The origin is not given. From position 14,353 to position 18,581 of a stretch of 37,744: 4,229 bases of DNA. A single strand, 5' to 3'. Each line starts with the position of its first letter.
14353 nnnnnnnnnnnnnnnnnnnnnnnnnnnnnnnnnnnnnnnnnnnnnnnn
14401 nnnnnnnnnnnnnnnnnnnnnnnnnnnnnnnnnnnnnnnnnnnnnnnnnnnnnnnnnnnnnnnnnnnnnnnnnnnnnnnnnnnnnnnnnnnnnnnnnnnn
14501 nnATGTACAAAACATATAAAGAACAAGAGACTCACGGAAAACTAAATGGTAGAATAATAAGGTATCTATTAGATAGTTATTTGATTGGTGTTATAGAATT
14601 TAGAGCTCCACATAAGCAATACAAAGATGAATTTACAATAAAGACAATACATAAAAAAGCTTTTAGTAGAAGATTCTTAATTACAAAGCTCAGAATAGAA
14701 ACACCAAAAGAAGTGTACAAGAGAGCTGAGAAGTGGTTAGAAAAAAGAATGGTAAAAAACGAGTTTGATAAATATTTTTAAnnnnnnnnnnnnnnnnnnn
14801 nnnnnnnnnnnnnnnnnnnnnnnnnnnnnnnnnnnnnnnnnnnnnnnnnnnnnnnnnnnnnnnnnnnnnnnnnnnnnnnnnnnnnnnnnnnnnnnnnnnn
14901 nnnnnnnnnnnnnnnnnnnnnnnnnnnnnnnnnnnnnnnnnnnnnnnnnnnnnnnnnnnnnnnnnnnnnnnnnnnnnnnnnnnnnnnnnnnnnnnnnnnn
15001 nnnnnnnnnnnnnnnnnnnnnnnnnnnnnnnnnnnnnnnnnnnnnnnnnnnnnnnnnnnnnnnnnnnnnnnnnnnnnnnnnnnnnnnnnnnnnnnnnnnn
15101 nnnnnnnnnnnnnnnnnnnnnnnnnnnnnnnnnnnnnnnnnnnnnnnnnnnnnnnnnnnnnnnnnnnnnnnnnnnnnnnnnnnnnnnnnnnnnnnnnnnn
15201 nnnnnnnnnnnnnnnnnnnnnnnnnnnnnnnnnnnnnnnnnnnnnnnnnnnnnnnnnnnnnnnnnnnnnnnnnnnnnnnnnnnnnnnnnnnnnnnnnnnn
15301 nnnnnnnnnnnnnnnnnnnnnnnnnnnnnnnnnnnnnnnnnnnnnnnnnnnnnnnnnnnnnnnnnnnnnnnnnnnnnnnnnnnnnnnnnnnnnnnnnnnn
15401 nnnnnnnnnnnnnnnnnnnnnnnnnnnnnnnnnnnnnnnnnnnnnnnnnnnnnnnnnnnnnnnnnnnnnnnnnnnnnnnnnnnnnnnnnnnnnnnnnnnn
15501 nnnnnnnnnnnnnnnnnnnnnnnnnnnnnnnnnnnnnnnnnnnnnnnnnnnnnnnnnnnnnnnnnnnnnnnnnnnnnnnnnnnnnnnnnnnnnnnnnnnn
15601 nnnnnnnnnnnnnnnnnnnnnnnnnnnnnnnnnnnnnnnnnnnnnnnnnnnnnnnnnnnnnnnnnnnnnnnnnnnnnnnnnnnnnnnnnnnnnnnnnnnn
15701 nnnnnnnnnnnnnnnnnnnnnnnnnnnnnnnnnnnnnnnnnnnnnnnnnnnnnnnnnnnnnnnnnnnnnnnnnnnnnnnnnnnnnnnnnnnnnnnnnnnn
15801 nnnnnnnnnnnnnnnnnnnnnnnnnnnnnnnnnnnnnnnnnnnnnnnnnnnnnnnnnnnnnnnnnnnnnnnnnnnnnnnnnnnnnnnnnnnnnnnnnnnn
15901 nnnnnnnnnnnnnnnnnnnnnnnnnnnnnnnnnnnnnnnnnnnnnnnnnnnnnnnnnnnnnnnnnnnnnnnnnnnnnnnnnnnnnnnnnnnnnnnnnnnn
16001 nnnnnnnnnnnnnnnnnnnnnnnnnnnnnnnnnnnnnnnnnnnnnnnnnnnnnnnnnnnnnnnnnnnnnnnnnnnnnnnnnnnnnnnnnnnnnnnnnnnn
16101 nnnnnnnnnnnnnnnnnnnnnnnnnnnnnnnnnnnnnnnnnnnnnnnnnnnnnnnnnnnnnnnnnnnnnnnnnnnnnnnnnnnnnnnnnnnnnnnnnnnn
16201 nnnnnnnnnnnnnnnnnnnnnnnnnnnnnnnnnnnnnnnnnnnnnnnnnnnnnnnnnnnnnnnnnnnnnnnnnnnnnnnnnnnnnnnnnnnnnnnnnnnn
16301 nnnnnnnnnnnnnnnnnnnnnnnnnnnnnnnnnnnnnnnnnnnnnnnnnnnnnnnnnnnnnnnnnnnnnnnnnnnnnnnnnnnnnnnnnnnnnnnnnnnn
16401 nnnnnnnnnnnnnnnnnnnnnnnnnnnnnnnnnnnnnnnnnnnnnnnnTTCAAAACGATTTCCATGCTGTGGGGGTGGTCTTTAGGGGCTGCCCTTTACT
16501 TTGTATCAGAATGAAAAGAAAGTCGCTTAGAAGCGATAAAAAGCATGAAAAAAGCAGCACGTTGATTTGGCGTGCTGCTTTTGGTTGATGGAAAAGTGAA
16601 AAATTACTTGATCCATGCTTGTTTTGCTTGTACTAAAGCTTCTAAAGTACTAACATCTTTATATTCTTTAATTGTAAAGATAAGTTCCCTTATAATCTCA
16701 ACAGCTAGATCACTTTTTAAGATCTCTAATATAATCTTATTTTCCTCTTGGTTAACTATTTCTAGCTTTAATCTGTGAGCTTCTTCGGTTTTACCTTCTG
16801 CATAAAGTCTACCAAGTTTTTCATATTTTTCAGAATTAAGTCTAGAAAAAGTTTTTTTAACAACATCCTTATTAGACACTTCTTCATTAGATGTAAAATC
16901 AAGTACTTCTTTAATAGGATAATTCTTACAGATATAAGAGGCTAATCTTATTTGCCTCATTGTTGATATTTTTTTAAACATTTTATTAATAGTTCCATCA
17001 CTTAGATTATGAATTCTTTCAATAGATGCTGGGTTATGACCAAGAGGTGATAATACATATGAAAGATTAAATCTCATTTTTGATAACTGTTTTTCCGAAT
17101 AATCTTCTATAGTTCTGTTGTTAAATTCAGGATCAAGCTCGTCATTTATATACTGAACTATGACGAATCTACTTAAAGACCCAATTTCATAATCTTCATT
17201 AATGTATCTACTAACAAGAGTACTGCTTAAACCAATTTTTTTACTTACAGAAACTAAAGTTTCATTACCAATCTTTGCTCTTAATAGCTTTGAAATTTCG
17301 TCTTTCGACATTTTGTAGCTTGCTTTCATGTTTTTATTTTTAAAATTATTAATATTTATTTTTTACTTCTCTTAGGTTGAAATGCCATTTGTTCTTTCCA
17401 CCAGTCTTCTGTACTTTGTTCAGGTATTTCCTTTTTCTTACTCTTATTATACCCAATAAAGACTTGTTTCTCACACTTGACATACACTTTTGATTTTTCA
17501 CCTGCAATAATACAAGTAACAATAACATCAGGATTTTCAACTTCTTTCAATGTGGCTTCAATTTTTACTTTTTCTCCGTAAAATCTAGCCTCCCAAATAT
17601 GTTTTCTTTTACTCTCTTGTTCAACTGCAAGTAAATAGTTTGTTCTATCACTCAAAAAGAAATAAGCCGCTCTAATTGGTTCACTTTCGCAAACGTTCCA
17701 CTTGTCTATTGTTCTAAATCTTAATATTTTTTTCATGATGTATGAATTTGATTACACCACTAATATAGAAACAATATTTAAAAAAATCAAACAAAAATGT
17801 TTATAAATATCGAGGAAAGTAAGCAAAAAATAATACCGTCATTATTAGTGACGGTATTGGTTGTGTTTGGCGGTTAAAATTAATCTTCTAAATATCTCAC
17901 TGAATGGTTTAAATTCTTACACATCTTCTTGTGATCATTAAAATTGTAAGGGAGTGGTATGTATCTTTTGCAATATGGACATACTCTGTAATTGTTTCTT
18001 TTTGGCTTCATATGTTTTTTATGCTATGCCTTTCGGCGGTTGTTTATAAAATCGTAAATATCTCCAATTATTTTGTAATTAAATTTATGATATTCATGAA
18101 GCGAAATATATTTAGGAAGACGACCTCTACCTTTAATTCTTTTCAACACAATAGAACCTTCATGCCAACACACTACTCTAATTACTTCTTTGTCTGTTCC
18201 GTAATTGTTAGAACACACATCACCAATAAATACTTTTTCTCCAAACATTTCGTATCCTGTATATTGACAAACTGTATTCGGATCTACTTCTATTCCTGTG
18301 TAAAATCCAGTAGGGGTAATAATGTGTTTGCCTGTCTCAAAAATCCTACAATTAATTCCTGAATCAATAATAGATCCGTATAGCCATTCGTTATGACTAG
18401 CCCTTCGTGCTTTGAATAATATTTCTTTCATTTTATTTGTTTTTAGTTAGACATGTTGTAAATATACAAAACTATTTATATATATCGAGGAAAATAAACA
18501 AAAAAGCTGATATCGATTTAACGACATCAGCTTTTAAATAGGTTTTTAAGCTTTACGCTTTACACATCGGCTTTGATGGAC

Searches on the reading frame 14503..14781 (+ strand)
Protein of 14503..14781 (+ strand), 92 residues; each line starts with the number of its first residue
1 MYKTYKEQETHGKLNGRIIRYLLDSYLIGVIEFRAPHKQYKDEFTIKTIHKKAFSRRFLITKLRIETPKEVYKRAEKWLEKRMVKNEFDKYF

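Call 10: search_protein_families(library=phrogs, proteins=[window:14503-14781:+], max_evalue=0.01)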
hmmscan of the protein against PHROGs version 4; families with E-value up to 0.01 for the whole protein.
window:14503-14781:+ (92 aa): 0 families

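Call 11: search_protein_families(library=pfam, proteins=[window:14503-14781:+], max_evalue=0.01)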
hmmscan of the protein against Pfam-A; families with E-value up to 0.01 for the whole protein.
window:14503-14781:+ (92 aa): 0 families

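Call 48: search_protein_families(library=pfam, proteins=[window:14503-14778:+], max_evalue=10)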
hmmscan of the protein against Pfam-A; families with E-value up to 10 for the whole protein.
seq(92 aa): 0 families

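Call 49: search_protein_families(library=ncbifam, proteins=[window:14503-14778:+], max_evalue=10)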
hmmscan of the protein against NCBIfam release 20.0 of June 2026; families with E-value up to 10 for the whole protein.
seq(92 aa): 0 families

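Call 69: search_protein_representatives(protein=window:14503-14781:+)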
Query: 92 residues. Proteins with E-value up to 0.001 (for the whole library): 1; up to 1e-10: 1; up to 1e-30: 1. The best 1 are listed.
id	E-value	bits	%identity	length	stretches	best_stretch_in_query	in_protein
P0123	4.2e-54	196.4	100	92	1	1-92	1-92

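Call 80: predict_structure(protein=window:14503-14781:+)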
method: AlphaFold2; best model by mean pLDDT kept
length: 92 residues; sequences in the alignment: 1
mean_pLDDT: 47.1   pTM: 0.26
mean pLDDT of the five models: 47.1, 46.9, 44.5, 43.7, 42.6
residues with pLDDT >= 90: 0; 70-90: 0; 50-70: 24; < 50: 68
segments of 3 or more residues with pLDDT < 50: 1-19, 28-39, 43-55, 57-66, 82-92
pLDDT, mean of each block of 10 residues (from residue 1): 39 43 51 46 47 48 50 56 46 38
secondary structure, 60 per line:
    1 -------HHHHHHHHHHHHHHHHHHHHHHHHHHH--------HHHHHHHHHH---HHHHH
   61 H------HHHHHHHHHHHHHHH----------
elements in order: H8-34 H43-52 H56-61 H68-82

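Call 96: find_encoding_contigs(protein=window:14503-14781:+, flank=3000, max_places=10)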
Protein window:14503-14781:+ (92 aa): 2 contigs read that carry it; 1 place shown.
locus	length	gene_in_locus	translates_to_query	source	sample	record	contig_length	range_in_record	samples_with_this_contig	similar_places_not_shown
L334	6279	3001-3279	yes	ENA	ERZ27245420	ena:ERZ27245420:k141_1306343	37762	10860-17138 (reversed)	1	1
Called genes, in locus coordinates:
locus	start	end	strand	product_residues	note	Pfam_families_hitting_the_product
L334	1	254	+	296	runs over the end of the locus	-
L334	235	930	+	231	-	-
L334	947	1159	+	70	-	-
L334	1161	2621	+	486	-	PF04466:Terminase_3 (weak)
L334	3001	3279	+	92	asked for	-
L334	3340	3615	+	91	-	-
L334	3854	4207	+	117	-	-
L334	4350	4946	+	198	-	PF16677:GP3_package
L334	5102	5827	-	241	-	-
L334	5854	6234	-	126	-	-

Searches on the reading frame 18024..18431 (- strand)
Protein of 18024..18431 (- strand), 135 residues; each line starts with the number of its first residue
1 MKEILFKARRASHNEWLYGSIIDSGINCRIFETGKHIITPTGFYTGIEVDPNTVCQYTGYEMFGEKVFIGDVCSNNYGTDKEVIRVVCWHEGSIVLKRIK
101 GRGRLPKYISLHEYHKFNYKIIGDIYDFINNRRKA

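Call 18: search_protein_families(library=phrogs, proteins=[window:18024-18431:-], max_evalue=0.001)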
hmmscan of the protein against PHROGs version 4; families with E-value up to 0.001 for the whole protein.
window:18024-18431:- (135 aa): 2 families
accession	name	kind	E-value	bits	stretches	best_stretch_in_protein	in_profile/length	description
phrog_8684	-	unknown function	1.8e-11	45.3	1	1-92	2-100/164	-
phrog_98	-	unknown function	8.4e-10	39.5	1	1-127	25-145/208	-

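Call 92: search_protein_families(library=pfam, proteins=[window:18024-18431:-], max_evalue=0.1)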
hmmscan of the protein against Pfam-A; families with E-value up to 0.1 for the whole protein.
window:18024-18431:- (135 aa): 1 family
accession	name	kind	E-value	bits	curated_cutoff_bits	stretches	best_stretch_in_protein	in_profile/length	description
PF09643.15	YopX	-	4.8e-06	27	22.4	1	10-127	6-122/128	YopX protein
